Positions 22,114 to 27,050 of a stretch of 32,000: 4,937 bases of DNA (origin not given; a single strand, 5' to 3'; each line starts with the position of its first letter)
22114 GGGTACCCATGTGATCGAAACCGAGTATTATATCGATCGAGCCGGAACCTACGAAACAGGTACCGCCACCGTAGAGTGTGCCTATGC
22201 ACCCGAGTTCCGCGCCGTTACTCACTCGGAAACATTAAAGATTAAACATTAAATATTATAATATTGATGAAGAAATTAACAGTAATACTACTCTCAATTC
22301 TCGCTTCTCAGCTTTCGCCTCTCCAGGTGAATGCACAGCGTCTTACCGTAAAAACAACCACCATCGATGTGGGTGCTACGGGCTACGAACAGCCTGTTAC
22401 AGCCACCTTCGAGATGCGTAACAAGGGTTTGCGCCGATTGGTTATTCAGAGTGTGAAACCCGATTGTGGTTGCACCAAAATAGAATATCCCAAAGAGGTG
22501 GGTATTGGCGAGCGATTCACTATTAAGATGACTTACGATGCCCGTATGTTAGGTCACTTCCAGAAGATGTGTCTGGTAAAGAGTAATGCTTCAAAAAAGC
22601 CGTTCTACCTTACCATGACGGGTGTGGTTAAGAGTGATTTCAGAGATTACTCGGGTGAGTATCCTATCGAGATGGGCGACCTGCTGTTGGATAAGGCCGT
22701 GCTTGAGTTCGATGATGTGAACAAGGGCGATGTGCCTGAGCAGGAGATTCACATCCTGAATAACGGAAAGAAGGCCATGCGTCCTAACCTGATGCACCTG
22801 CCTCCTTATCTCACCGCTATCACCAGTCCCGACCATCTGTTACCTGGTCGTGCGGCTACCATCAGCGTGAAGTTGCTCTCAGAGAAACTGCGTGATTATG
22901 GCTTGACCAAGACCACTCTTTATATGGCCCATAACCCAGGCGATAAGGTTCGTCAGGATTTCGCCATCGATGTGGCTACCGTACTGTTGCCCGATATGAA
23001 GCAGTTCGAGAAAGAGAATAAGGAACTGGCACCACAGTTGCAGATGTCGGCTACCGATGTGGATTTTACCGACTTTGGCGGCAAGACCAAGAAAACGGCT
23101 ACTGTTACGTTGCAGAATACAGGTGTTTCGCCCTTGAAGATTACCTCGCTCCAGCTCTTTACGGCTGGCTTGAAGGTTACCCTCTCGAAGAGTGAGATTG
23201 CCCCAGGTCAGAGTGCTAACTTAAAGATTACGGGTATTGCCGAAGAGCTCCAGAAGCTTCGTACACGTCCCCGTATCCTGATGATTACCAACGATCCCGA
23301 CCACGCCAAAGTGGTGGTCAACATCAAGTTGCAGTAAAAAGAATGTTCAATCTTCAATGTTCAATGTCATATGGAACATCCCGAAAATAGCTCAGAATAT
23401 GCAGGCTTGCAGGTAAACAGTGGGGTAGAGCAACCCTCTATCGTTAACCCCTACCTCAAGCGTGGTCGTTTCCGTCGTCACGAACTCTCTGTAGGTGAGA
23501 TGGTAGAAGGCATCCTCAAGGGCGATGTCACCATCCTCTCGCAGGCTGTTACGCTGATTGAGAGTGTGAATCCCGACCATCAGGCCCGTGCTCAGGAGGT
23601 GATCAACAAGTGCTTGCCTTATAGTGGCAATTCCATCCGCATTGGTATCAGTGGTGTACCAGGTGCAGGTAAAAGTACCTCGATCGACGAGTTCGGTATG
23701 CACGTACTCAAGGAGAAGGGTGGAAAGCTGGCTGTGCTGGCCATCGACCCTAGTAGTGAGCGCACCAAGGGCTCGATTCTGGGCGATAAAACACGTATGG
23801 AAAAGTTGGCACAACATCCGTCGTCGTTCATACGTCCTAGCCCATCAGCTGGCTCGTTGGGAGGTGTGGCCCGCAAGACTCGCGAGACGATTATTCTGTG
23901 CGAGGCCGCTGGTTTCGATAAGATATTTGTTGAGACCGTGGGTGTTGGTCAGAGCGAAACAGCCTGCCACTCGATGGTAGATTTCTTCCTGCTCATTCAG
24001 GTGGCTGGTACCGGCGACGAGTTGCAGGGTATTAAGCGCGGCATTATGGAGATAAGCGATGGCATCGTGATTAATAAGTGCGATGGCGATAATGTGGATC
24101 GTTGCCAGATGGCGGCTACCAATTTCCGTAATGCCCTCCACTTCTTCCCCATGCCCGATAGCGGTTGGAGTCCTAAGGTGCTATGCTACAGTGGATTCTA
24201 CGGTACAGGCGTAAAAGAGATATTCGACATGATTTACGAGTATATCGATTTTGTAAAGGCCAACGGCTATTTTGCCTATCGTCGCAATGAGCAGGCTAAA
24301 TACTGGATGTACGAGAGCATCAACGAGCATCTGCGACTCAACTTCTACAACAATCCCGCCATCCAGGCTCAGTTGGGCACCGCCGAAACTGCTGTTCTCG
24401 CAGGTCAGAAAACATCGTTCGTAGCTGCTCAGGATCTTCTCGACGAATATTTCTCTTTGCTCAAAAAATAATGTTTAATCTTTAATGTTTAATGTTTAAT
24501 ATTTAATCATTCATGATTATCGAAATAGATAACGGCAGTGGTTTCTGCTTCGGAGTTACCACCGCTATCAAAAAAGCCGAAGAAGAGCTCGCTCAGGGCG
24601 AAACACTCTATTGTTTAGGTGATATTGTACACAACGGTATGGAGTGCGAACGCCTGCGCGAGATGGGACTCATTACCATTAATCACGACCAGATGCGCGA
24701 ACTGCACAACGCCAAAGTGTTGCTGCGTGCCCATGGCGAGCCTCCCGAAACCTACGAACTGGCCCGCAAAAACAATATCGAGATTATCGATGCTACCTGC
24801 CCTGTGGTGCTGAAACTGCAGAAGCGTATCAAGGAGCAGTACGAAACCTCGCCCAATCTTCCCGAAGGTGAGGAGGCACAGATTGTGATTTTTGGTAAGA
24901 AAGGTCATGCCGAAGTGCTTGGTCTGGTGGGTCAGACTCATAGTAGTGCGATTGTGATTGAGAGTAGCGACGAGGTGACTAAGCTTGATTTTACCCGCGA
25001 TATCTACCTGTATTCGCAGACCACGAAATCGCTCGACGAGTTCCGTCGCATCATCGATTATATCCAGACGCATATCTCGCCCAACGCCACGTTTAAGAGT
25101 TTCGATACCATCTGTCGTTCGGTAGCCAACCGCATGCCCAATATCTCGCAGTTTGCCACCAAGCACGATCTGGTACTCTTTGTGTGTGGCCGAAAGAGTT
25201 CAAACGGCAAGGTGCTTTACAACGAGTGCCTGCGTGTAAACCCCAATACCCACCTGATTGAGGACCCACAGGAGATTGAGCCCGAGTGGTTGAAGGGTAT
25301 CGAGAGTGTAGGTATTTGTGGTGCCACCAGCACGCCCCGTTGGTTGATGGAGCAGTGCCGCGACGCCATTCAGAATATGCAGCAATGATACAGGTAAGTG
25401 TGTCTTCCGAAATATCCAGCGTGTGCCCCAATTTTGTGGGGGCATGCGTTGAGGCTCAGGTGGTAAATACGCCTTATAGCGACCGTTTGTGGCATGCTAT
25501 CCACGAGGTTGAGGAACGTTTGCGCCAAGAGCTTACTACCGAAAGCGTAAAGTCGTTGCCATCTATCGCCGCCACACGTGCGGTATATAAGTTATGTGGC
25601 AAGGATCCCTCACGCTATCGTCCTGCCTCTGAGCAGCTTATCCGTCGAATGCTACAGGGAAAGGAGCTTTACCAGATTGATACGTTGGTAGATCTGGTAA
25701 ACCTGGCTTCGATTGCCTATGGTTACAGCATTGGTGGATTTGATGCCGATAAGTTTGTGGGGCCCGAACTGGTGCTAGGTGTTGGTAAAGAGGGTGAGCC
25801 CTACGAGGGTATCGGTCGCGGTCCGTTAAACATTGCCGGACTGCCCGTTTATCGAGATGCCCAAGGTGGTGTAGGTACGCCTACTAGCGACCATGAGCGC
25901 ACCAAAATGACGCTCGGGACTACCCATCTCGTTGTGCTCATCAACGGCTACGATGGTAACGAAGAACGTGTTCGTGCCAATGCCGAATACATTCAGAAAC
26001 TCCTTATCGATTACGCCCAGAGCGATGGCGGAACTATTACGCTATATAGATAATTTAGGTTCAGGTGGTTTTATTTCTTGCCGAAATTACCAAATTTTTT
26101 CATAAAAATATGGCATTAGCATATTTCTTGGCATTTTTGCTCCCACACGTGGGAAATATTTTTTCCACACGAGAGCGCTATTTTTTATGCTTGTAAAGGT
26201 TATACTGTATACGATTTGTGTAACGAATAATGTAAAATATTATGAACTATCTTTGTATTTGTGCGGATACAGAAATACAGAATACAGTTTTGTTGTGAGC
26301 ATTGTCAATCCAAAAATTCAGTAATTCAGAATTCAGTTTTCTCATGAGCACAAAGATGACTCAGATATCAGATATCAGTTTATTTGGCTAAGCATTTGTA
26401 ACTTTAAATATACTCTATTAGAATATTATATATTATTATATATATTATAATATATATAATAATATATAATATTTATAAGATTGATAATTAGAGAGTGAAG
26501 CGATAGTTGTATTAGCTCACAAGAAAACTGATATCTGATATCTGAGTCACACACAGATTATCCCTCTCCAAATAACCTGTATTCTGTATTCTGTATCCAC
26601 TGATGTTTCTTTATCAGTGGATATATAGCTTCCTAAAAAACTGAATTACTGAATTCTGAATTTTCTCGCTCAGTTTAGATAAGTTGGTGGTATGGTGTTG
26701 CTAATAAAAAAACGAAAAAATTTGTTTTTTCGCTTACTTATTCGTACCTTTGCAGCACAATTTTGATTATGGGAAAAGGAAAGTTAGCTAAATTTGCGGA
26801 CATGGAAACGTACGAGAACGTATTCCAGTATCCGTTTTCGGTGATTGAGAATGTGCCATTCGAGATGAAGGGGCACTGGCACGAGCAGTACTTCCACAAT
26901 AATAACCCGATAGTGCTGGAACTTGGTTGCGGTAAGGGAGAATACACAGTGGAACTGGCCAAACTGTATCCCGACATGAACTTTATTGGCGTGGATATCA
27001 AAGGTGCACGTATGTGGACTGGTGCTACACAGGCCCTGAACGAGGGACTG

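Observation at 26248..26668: Orphan non-coding locus with three interleaved long inverted-repeat pairs built from CAG heptads, preceded by its own promoter box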

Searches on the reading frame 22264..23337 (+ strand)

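Call 8: search_protein_families(library=pfam, proteins=[window:22264-23337:+])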
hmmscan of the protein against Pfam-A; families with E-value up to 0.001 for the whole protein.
window:22264-23337:+ (357 aa): 3 families
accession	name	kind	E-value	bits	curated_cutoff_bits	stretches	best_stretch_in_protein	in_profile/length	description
PF07610.17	DUF1573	-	2.4e-39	133.8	26.1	2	27-122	1-98/98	Protein of unknown function (DUF1573)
PF22544.2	HYDIN_VesB_CFA65-like_Ig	-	8.6e-29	100.2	25.5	2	27-120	3-99/100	HYDIN/CFA65/VesB-like, Ig-like domain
PF15780.11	ASH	-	5.7e-05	23.7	27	0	263-323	11-73/98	Abnormal spindle-like microcephaly-assoc'd, ASPM-SPD-2-Hydin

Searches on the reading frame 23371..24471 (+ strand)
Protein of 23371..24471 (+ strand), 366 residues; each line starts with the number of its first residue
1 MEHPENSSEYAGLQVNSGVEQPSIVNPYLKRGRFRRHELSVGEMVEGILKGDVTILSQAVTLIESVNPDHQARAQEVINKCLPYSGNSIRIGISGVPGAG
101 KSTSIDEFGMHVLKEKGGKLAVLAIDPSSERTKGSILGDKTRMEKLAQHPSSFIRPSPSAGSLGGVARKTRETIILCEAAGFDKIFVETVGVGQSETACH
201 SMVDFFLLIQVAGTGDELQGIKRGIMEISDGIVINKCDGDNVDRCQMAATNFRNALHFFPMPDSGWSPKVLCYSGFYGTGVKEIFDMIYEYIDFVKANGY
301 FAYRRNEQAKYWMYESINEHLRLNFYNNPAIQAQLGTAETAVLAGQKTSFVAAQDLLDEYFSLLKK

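Call 8: search_protein_families(library=pfam, proteins=[window:23371-24471:+])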
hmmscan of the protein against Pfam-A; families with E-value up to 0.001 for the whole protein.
window:23371-24471:+ (366 aa): 1 family
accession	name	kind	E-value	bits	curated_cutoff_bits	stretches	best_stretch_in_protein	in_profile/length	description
PF03308.22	MeaB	-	2.2e-98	329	23.1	1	56-326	1-269/273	Methylmalonyl Co-A mutase-associated GTPase MeaB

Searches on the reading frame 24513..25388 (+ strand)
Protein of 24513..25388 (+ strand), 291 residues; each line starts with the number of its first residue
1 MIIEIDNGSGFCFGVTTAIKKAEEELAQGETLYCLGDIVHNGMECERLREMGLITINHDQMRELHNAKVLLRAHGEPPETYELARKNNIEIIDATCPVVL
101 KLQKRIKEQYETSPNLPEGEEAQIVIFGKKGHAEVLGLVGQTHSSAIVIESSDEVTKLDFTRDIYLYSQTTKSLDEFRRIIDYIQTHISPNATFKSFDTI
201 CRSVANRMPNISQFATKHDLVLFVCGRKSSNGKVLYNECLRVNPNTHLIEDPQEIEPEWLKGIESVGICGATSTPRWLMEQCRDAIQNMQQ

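Call 8: search_protein_families(library=pfam, proteins=[window:24513-25388:+])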
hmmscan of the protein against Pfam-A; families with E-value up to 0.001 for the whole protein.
window:24513-25388:+ (291 aa): 2 families
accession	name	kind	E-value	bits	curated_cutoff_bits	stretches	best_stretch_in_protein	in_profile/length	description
PF02401.23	LYTB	-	3.6e-84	282.6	24.5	1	4-286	2-266/267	LytB protein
PF14847.12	Ras_bdg_2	-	0.00036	21.3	27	1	19-89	30-99/100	Ras-binding domain of Byr2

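Call 76: find_encoding_contigs(protein=window:24513-25388:+, flank=3500, max_places=10)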
Protein window:24513-25388:+ (291 aa): 23 contigs read that carry it; 10 places shown.
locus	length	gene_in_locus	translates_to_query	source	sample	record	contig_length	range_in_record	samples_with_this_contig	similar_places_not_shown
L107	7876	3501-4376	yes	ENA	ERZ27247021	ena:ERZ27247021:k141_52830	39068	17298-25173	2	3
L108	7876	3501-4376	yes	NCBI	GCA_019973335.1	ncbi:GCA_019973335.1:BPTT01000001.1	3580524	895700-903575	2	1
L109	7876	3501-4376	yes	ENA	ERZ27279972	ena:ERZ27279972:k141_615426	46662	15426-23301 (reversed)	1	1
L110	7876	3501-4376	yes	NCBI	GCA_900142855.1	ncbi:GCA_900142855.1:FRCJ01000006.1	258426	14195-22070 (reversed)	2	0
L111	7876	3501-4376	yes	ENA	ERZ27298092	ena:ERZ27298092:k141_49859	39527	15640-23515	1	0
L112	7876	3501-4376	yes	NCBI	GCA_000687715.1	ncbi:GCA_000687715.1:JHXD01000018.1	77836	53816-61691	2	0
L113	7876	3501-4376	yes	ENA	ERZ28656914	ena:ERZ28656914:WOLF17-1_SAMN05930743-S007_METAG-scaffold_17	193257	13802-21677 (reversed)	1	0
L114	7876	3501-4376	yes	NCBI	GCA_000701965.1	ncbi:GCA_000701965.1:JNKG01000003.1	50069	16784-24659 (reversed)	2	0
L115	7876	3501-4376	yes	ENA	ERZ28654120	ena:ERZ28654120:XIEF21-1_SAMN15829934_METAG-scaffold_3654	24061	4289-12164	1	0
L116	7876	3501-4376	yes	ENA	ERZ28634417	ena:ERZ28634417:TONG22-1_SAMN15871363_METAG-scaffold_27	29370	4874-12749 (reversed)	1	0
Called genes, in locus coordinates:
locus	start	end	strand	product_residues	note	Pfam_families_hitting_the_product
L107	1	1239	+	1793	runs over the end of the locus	PF01835:MG2, PF00207:A2M, PF17973:bMG10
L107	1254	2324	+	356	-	PF07610:DUF1573, PF22544:HYDIN_VesB_CFA65-like_Ig, PF07610:DUF1573 (weak)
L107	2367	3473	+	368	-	PF03308:MeaB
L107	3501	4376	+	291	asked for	PF02401:LYTB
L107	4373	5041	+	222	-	PF03483:B3_4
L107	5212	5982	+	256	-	PF24675:NpmA (weak), PF02390:Methyltransf_4, PF13847:Methyltransf_31, PF13649:Methyltransf_25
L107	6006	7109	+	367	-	PF00142:Fer4_NifH (faint), PF01656:CbiA, PF02374:ArsA_ATPase, PF09140:MipZ (weak), PF10609:ParA, PF13614:AAA_31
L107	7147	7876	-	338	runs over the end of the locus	PF01063:Aminotran_4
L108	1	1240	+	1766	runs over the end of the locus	PF01835:MG2, PF00207:A2M, PF17973:bMG10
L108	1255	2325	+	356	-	PF07610:DUF1573, PF22544:HYDIN_VesB_CFA65-like_Ig, PF07610:DUF1573 (weak)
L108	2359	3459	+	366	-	PF03308:MeaB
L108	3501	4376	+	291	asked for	PF02401:LYTB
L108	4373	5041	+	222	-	PF03483:B3_4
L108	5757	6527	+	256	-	PF24675:NpmA (weak), PF02390:Methyltransf_4, PF13847:Methyltransf_31, PF13649:Methyltransf_25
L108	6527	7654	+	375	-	PF10609:ParA, PF00142:Fer4_NifH (faint), PF01656:CbiA, PF02374:ArsA_ATPase, PF09140:MipZ (weak), PF13614:AAA_31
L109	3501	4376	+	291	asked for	PF02401:LYTB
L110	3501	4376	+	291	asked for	PF02401:LYTB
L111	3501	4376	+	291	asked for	PF02401:LYTB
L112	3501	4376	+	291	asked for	PF02401:LYTB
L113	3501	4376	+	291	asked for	PF02401:LYTB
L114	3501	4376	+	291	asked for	PF02401:LYTB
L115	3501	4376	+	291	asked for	PF02401:LYTB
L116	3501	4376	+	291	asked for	PF02401:LYTB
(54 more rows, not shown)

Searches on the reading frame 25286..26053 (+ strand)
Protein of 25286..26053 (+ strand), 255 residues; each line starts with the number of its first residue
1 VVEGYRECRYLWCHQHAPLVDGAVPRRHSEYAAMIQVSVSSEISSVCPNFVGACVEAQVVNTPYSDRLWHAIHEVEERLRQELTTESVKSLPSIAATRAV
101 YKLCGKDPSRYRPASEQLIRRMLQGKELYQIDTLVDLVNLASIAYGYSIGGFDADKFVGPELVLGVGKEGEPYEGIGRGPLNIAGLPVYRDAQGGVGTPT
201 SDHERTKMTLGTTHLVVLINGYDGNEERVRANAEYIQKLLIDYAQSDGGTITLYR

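Call 8: search_protein_families(library=pfam, proteins=[window:25286-26053:+])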
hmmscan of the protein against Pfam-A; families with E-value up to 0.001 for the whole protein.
window:25286-26053:+ (255 aa): 1 family
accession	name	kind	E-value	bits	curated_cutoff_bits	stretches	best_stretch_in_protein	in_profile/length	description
PF03483.22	B3_4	-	4.4e-15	56.2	29.3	1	98-225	3-130/174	B3/4 domain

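Call 59: find_encoding_contigs(protein=window:25385-26053:+, flank=2500, max_places=10)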
Protein window:25385-26053:+ (222 aa): 5 contigs read that carry it; 3 places shown.
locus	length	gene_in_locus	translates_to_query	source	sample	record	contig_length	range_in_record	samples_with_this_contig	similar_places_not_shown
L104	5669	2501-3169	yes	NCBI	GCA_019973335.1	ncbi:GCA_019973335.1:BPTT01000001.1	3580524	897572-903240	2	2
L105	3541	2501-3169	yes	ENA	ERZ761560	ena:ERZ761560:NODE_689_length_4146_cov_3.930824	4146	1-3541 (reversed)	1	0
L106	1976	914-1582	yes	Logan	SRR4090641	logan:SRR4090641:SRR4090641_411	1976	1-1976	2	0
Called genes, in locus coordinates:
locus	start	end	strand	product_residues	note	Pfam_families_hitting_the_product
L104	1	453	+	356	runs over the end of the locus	PF07610:DUF1573, PF22544:HYDIN_VesB_CFA65-like_Ig, PF07610:DUF1573 (weak)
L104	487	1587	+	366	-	PF03308:MeaB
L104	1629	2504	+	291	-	PF02401:LYTB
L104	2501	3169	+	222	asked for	PF03483:B3_4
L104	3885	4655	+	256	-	PF24675:NpmA (weak), PF02390:Methyltransf_4, PF13847:Methyltransf_31, PF13649:Methyltransf_25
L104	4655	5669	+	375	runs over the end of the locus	PF10609:ParA, PF00142:Fer4_NifH (faint), PF01656:CbiA, PF02374:ArsA_ATPase, PF09140:MipZ (weak), PF13614:AAA_31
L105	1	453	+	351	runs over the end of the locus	?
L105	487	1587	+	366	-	PF03308:MeaB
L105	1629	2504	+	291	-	PF02401:LYTB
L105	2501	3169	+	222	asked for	PF03483:B3_4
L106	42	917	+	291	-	PF02401:LYTB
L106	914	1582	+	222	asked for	PF03483:B3_4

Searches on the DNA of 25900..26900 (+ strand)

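Call 5: search_rna_families(source=window, start=25900, end=26900, threshold=evalue, max_evalue=10)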
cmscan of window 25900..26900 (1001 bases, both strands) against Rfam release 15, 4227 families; matches with E-value up to 10: 6.
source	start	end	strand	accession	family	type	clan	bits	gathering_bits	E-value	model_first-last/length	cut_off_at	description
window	26701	26809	+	RF02445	SpR14_sRNA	Gene; sRNA;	-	23.6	50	1.3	1-80/80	no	Streptococcus sRNA SpR14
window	26703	26742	-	RF04134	MIR7504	Gene; miRNA;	-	19.5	83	1.9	1-124/124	no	MIR7504 microRNA precursor family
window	26591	26628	+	RF03996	mir-3012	Gene; miRNA;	-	19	90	1.8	14-55/68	no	mir-3012 microRNA precursor family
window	26710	26793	-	RF02432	SpF25_sRNA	Gene; sRNA;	-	16.9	48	8.8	1-102/102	no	Streptococcus sRNA SpF25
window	26224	26298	+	RF01563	DdR13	Gene; snRNA; snoRNA; CD-box;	-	16.3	65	1.6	1-80/80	no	Dictyostelium snoRNA DdR13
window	26582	26645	+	RF00663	mir-183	Gene; miRNA;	CL00093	14.2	53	8.4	1-74/74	no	mir-183 microRNA precursor family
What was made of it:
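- On Any Rfam RNA family: In 25900-26900 only chance-level hits, E >= 1.3 and far below the gathering scores (call 5).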

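Call 25: search_dna_similar(query=window:26054-26768:+, collection=plasmids, mode=distant, max_evalue=0.01)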
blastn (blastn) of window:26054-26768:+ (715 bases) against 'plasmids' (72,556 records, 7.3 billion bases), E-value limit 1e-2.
No match.

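Call 26: search_dna_similar(query=window:26054-26768:+, collection=phages, mode=distant, max_evalue=0.01)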
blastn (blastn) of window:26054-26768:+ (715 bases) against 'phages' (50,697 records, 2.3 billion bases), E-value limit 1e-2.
Records with a match: 1; places in all: 1; records where one place covers at least 80% of the query: 0.
Best place of each record, by identity: 80-90% 1.
By first word of the organism name: Pelagibacter 1.
By host as written in the record: Candidatus Pelagibacter sp. HTCC7211 1.
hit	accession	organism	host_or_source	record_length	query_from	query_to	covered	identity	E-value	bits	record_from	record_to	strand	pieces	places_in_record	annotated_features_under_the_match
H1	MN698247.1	Pelagibacter phage HTVC115P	Candidatus Pelagibacter sp. HTCC7211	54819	359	422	9%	81.5%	3e-5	55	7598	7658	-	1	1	none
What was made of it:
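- Tried and rejected: Against phages: one 64-nt A+T-rich chance hit (calls 25, 26).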
